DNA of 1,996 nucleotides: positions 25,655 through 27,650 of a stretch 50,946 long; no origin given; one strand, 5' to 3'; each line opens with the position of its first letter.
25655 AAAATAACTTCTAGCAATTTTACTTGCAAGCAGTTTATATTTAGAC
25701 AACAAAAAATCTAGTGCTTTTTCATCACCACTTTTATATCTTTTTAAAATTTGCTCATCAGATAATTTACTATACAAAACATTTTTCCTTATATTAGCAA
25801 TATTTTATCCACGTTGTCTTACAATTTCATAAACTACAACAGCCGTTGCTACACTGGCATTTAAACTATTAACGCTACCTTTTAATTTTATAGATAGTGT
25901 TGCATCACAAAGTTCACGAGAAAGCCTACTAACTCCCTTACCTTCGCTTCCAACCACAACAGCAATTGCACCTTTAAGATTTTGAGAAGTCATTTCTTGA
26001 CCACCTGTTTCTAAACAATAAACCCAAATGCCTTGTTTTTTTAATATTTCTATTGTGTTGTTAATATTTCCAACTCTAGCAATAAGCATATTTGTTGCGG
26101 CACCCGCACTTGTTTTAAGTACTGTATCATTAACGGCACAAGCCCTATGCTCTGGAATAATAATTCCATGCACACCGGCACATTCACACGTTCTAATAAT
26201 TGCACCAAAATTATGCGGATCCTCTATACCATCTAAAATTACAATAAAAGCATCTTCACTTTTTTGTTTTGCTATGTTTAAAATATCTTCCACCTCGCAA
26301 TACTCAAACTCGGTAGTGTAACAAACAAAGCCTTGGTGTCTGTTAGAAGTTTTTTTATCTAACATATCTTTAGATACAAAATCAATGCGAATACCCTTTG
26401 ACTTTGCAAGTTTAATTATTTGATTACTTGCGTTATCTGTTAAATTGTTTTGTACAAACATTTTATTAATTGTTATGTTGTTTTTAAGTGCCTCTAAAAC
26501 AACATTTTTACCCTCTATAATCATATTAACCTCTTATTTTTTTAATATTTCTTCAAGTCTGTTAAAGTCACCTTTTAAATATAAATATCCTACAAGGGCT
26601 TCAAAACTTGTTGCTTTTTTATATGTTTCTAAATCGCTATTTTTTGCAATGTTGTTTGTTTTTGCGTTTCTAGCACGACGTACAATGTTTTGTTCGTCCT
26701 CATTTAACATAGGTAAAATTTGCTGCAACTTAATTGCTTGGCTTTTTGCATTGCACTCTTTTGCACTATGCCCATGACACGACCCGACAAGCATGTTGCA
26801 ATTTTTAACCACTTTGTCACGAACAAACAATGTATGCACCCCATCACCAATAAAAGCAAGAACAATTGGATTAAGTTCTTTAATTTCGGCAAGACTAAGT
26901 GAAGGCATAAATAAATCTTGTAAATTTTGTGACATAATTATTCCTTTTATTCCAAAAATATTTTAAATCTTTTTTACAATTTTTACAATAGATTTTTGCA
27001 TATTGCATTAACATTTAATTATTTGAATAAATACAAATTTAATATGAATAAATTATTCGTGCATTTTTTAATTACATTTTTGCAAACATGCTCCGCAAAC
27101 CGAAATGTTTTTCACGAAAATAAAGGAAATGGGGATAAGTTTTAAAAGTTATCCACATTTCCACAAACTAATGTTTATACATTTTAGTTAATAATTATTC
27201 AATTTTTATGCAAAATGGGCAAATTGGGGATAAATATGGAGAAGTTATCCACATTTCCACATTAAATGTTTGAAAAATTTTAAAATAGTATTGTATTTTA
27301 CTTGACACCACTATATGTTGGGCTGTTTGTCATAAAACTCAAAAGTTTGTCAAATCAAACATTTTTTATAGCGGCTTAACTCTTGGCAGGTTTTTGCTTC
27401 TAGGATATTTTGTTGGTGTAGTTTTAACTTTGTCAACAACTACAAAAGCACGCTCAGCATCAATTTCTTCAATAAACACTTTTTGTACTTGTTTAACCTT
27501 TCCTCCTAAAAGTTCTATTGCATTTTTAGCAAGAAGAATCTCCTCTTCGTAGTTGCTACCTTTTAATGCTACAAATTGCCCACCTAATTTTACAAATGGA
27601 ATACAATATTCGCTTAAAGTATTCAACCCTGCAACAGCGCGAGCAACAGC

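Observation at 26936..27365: DnaA-box cluster with AT-rich tract downstream of mnmG-rsmG, possible oriC or DnaA-titration locus at a synteny breakpoint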

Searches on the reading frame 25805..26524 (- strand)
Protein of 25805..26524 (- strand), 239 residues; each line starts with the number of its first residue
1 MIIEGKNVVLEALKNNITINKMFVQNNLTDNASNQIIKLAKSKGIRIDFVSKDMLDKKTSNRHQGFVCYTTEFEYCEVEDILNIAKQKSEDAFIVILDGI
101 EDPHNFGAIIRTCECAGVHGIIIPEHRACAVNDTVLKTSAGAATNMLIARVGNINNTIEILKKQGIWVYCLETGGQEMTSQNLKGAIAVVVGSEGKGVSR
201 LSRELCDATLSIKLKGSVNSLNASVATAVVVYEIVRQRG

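Call 7: search_protein_families(library=pfam, proteins=[window:25805-26524:-])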
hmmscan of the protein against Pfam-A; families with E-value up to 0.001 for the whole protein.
window:25805-26524:- (239 aa): 2 families
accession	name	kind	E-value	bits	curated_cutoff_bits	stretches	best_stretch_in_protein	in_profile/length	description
PF00588.24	SpoU_methylase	-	6.7e-40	136.9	29.7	1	93-232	2-142/142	SpoU rRNA Methylase family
PF08032.17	SpoU_sub_bind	-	8e-19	68.2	22.8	1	2-75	1-75/76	RNA 2'-O ribose methyltransferase substrate binding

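Call 53: search_protein_families(library=ncbifam, proteins=[window:25805-26524:-])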
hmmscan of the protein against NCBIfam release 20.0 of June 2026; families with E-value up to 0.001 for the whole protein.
window:25805-26524:- (239 aa): 9 families
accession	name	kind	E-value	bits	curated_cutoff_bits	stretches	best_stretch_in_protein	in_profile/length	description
TIGR00186.1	rRNA_methyl_3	equivalog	2e-69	233.7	160.15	1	3-238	5-240/240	23S rRNA (guanosine(2251)-2'-O)-methyltransferase RlmB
NF008386.0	PRK11181.1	equivalog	2.7e-55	187.3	366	1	18-238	21-242/244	23S rRNA (guanosine(2251)-2'-O)-methyltransferase RlmB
NF008117.0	PRK10864.1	equivalog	3.8e-23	82.3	267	1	47-238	153-342/344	tRNA/rRNA methyltransferase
NF008295.0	PRK11081.1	equivalog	1.1e-19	70.9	227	1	82-238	10-165/230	tRNA (guanosine(18)-2'-O)-methyltransferase TrmH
NF000477.1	NshR_TsnR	equivalog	4.1e-16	59.2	425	1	3-235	34-261/266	NshR/TsnR family 23S rRNA methyltransferase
NF000035.1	nosihep_NshR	exception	1.7e-12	47.4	500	1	91-233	115-259/274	NshR family nosiheptide/thiostrepton resistance 23S rRNA methyltransferase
TIGR00185.1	tRNA_yibK_trmL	equivalog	5.4e-11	42.6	190.6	1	99-238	8-148/154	tRNA (uridine(34)/cytosine(34)/5-carboxymethylaminomethyluridine(34)-2'-O)-methyltransferase TrmL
TIGR00050.1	rRNA_methyl_1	subfamily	1.4e-06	28.3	167.15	1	181-237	100-156/233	TrmJ/YjtD family RNA methyltransferase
NF007683.0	PRK10358.1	equivalog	4e-05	23.6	282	1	97-238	6-148/157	tRNA (uridine(34)/cytosine(34)/5-carboxymethylaminomethyluridine(34)-2'-O)-methyltransferase TrmL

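Call 54: find_homologous_proteins(query=window:25805-26524:-, max_evalue=1e-40)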
Query window:25805-26524:- (239 aa): 7717 proteins with E <= 1e-40 among 8000 candidates; the best 120 are listed.
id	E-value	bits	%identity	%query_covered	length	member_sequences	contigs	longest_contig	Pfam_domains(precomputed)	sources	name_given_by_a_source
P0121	5.4e-150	515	100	100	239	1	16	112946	PF08032.18,PF00588.25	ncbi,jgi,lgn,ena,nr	ncbi:MAG: 23S rRNA (guanosine(2251)-2'-O)-methyltransferase RlmB [Clostridiales bacterium]|nr:23S rR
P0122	7.8e-129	446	84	100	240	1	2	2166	PF08032.18,PF00588.25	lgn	-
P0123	8.7e-129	446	85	100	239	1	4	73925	PF08032.18,PF00588.25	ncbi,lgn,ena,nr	ncbi:MAG: 23S rRNA (guanosine(2251)-2'-O)-methyltransferase RlmB [Clostridia bacterium]|nr:23S rRNA 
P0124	1.0e-128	445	85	100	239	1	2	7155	PF08032.18,PF00588.25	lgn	-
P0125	3.2e-128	444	85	100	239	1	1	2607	PF08032.18,PF00588.25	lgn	-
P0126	1.6e-127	442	83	100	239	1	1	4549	PF08032.18,PF00588.25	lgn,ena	-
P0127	3.1e-127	441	84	100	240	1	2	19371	PF08032.18,PF00588.25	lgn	-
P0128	5.0e-126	437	85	100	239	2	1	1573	PF08032.18,PF00588.25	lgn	-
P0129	5.7e-126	436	82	100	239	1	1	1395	PF08032.18,PF00588.25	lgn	-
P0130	2.6e-125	434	84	100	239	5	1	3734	PF08032.18,PF00588.25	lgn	-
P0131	3.8e-125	434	83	100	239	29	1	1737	PF08032.18,PF00588.25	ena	-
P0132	6.1e-125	433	83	100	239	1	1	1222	PF08032.18,PF00588.25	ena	-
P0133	3.7e-124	431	83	100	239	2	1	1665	PF08032.18,PF00588.25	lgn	-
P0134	8.2e-124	429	80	100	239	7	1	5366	PF08032.18,PF00588.25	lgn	-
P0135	9.8e-124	429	82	100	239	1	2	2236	PF08032.18,PF00588.25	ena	-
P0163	2.4e-116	405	78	100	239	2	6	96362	PF08032.18,PF00588.25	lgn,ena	-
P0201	3.7e-95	336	64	100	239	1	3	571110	PF08032.18,PF00588.25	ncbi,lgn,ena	-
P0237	8.8e-90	318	62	100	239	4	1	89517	PF08032.18,PF00588.25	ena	-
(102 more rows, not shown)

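Call 55: find_encoding_contigs(protein=P0123, flank=10000, max_places=1)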
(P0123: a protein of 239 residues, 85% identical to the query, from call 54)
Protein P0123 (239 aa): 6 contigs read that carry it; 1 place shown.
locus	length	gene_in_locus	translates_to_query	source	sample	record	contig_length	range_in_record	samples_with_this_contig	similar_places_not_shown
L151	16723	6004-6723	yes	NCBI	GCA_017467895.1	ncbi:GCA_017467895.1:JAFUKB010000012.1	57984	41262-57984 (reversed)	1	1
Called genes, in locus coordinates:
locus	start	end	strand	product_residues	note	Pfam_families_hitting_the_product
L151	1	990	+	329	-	PF19789:DUF6273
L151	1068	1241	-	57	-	-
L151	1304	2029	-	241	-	PF01479:S4 (weak), PF01728:FtsJ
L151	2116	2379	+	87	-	PF13248:Zn_ribbon_3 (weak)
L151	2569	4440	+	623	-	PF00890:FAD_binding_2 (faint), PF01134:GIDA, PF01266:DAO (faint), PF03486:HI0933_like (faint), PF07992:Pyr_redox_2 (weak), PF13738:Pyr_redox_3 (faint), PF21680:GIDA_C_1st, PF13932:SAM_GIDA_C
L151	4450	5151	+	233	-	PF02527:GidB, PF05175:MTS (weak), PF13847:Methyltransf_31 (faint)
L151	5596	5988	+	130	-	PF00636:Ribonuclease_3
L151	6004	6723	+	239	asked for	PF08032:SpoU_sub_bind, PF00588:SpoU_methylase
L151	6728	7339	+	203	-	PF04542:Sigma70_r2, PF08281:Sigma70_r4_2, PF00196:GerE (faint)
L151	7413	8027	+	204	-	PF02915:Rubrerythrin, PF21349:RUBY_RBDX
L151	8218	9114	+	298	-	PF00701:DHDPS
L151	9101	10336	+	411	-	PF00696:AA_kinase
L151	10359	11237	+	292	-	PF08443:RimK, PF14397:ATPgrasp_ST (weak), PF02655:ATP-grasp_3 (weak), PF02955:GSH-S_ATP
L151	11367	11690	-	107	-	-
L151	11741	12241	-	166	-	PF12671:Amidase_6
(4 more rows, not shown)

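Call 56: find_encoding_contigs(protein=P0163, flank=10000, max_places=1)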
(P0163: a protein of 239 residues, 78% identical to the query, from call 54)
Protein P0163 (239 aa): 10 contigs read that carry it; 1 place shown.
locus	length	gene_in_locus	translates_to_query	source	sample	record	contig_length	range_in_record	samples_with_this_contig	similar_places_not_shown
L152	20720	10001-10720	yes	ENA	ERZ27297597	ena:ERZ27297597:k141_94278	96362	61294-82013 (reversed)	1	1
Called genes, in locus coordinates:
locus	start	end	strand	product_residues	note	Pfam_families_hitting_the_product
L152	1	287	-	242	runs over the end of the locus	PF21686:LigD_Prim-Pol, PF01896:DNA_primase_S (weak)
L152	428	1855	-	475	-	PF13298:LigD_N, PF01068:DNA_ligase_A_M, PF01331:mRNA_cap_enzyme, PF09414:RNA_ligase (weak), PF04679:DNA_ligase_A_C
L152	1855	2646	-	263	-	PF02735:Ku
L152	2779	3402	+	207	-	PF08010:Phage_30_3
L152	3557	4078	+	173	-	PF09551:Spore_II_R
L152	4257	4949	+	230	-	PF01471:PG_binding_1, PF09374:PG_binding_3 (faint), PF07486:Hydrolase_2, PF00397:WW (faint)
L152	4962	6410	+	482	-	PF20769:YPEB_N, PF14620:YPEB_PepSY1-2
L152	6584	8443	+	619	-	PF01134:GIDA, PF01266:DAO (faint), PF07992:Pyr_redox_2 (weak), PF21680:GIDA_C_1st, PF13932:SAM_GIDA_C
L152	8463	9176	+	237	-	PF02527:GidB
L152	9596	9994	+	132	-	PF00636:Ribonuclease_3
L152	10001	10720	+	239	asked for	PF08032:SpoU_sub_bind, PF00588:SpoU_methylase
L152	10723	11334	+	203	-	PF04542:Sigma70_r2, PF08281:Sigma70_r4_2, PF00196:GerE (weak)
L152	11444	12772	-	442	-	PF10396:TrmE_N, PF00350:Dynamin_N (faint), PF12631:MnmE_helical, PF00009:GTP_EFTU (faint), PF01926:MMR_HSR1, PF02421:FeoB_N, PF04548:AIG1 (weak)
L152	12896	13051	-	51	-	-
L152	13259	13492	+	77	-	-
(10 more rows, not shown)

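Call 57: find_encoding_contigs(protein=P0201, flank=10000, max_places=1)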
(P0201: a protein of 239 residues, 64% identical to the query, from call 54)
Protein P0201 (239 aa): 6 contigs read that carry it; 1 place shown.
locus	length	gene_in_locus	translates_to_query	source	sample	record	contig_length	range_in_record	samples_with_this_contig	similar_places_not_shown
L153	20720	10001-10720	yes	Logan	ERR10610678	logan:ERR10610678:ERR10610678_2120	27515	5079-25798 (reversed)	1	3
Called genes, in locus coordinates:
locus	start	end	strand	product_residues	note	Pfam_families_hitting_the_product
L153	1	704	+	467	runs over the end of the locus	PF07690:MFS_1, PF13347:MFS_2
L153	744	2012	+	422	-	PF01743:PolyA_pol, PF13735:tRNA_NucTran2_2 (weak)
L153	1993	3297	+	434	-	PF02646:RmuC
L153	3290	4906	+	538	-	PF02878:PGM_PMM_I, PF02879:PGM_PMM_II, PF02880:PGM_PMM_III, PF00408:PGM_PMM_IV (faint)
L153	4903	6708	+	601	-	PF01541:GIY-YIG, PF27096:UvrC_M, PF02151:UVR (weak), PF22920:UvrC_RNaseH, PF08459:UvrC_RNaseH_dom, PF12826:HHH_2 (weak), PF14520:HHH_5 (weak)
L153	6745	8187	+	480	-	PF00657:Lipase_GDSL, PF13472:Lipase_GDSL_2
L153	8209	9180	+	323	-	PF01699:Na_Ca_ex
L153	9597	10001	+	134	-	PF00636:Ribonuclease_3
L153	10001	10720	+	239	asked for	PF08032:SpoU_sub_bind, PF00588:SpoU_methylase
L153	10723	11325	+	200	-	PF07638:Sigma70_ECF (faint), PF04542:Sigma70_r2, PF08281:Sigma70_r4_2 (weak), PF00196:GerE (weak)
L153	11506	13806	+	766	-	PF19732:SpoIIE_N, PF13672:PP2C_2 (faint), PF07228:SpoIIE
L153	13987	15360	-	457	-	PF13353:Fer4_12, PF04055:Radical_SAM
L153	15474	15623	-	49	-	PF13165:SCIFF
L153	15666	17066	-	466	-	PF01276:OKR_DC_1, PF00155:Aminotran_1_2, PF00266:Aminotran_5 (faint), PF01053:Cys_Met_Meta_PP, PF01041:DegT_DnrJ_EryC1 (weak), PF05889:SepSecS, PF03711:OKR_DC_1_C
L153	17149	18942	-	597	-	PF13230:GATase_4 (weak), PF13522:GATase_6, PF13537:GATase_7, PF01380:SIS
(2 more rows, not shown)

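Call 58: find_encoding_contigs(protein=P0237, flank=10000, max_places=1)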
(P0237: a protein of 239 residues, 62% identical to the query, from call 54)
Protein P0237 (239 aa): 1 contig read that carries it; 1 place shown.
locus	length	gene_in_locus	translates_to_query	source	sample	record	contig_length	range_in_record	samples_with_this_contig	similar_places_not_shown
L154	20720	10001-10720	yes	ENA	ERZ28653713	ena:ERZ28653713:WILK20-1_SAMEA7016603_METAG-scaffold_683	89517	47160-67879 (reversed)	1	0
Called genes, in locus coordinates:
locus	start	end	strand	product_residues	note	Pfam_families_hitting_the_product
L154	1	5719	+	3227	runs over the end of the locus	-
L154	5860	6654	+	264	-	PF02673:BacA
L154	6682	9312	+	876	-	PF00690:Cation_ATPase_N, PF00122:E1-E2_ATPase, PF00702:Hydrolase, PF13246:Cation_ATPase, PF00689:Cation_ATPase_C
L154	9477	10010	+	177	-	PF00636:Ribonuclease_3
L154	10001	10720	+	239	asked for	PF08032:SpoU_sub_bind, PF00588:SpoU_methylase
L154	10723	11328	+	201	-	PF04542:Sigma70_r2, PF08281:Sigma70_r4_2 (weak)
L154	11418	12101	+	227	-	PF01520:Amidase_3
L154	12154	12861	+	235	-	PF03575:Peptidase_S51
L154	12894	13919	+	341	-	PF05448:AXE1 (faint), PF02129:Peptidase_S15, PF12146:Hydrolase_4, PF20434:BD-FAE (weak), PF00561:Abhydrolase_1, PF12697:Abhydrolase_6 (weak), PF00326:Peptidase_S9, PF12146:Hydrolase_4 (weak)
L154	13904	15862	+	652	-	-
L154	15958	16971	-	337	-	PF01368:DHH, PF02272:DHHA1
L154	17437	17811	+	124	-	PF00164:Ribosom_S12_S23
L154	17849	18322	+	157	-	PF00177:Ribosomal_S7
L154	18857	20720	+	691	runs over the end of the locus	PF00009:GTP_EFTU, PF01926:MMR_HSR1 (faint), PF03144:GTP_EFTU_D2, PF22042:EF-G_D2, PF14492:EFG_III, PF03764:EFG_IV, PF00679:EFG_C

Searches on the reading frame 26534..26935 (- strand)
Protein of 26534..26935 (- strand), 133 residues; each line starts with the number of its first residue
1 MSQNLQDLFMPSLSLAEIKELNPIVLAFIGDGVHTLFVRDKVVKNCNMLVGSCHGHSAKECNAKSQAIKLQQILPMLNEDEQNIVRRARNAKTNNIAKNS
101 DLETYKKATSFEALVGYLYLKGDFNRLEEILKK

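Call 7: search_protein_families(library=pfam, proteins=[window:26534-26935:-])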
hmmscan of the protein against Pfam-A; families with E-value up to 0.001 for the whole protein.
window:26534-26935:- (133 aa): 1 family
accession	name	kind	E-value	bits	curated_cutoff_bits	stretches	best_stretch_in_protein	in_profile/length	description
PF00636.31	Ribonuclease_3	-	6e-18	65.9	27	1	25-122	2-101/102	Ribonuclease III domain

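Call 23: find_encoding_contigs(protein=window:26534-26935:-, flank=3000, max_places=10)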
Protein window:26534-26935:- (133 aa): 23 contigs read that carry it; 10 places shown.
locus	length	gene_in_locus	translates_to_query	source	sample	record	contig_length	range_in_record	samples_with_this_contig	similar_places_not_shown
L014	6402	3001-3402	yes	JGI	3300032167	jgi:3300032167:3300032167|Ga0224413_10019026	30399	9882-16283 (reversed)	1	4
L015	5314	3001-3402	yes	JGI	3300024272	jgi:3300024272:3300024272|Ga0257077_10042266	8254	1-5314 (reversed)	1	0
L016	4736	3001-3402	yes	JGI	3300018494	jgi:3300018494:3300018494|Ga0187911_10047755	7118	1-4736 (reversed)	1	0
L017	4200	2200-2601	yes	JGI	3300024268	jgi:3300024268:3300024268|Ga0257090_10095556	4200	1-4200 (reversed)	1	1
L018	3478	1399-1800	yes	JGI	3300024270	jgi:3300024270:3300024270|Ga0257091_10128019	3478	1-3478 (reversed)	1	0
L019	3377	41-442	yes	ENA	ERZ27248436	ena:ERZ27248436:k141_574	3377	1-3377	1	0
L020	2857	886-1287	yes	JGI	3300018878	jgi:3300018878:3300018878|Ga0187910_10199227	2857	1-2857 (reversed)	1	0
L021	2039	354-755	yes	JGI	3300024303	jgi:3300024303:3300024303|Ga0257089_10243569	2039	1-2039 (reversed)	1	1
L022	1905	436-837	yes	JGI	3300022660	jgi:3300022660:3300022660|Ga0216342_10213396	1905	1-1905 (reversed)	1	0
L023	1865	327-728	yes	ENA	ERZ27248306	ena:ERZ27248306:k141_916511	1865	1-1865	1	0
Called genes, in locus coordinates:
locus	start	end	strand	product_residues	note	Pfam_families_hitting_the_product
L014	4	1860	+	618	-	PF01134:GIDA, PF01266:DAO (faint), PF03486:HI0933_like (faint), PF07992:Pyr_redox_2, PF13738:Pyr_redox_3 (faint), PF21680:GIDA_C_1st, PF13932:SAM_GIDA_C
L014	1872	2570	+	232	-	PF02527:GidB, PF13847:Methyltransf_31 (weak)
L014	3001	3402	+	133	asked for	PF00636:Ribonuclease_3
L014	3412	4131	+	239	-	PF08032:SpoU_sub_bind, PF00588:SpoU_methylase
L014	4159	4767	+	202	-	PF04542:Sigma70_r2, PF08281:Sigma70_r4_2, PF00196:GerE (weak)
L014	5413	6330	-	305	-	-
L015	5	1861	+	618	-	PF01134:GIDA, PF01266:DAO (faint), PF03486:HI0933_like (faint), PF07992:Pyr_redox_2, PF13738:Pyr_redox_3 (faint), PF21680:GIDA_C_1st, PF13932:SAM_GIDA_C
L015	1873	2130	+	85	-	-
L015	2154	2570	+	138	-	PF02527:GidB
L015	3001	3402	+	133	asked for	PF00636:Ribonuclease_3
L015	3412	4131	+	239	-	PF08032:SpoU_sub_bind, PF00588:SpoU_methylase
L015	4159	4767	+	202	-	PF04542:Sigma70_r2, PF08281:Sigma70_r4_2, PF00196:GerE (weak)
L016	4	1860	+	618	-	PF01134:GIDA, PF01266:DAO (faint), PF03486:HI0933_like (faint), PF07992:Pyr_redox_2, PF13738:Pyr_redox_3 (faint), PF21680:GIDA_C_1st, PF13932:SAM_GIDA_C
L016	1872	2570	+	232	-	PF02527:GidB, PF13847:Methyltransf_31 (weak)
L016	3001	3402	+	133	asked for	PF00636:Ribonuclease_3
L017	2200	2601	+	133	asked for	PF00636:Ribonuclease_3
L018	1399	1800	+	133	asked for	PF00636:Ribonuclease_3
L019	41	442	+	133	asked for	PF00636:Ribonuclease_3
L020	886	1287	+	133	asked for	PF00636:Ribonuclease_3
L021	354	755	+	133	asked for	PF00636:Ribonuclease_3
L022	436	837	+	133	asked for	PF00636:Ribonuclease_3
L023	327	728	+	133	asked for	PF00636:Ribonuclease_3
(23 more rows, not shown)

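Call 53: search_protein_families(library=ncbifam, proteins=[window:26534-26935:-])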
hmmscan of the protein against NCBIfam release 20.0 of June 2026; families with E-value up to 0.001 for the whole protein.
window:26534-26935:- (133 aa): 0 families

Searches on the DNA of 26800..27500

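Call 18: search_rna_families(source=window, start=26800, end=27500, threshold=evalue, max_evalue=1)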
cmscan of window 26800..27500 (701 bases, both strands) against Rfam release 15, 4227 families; matches with E-value up to 1: 0.
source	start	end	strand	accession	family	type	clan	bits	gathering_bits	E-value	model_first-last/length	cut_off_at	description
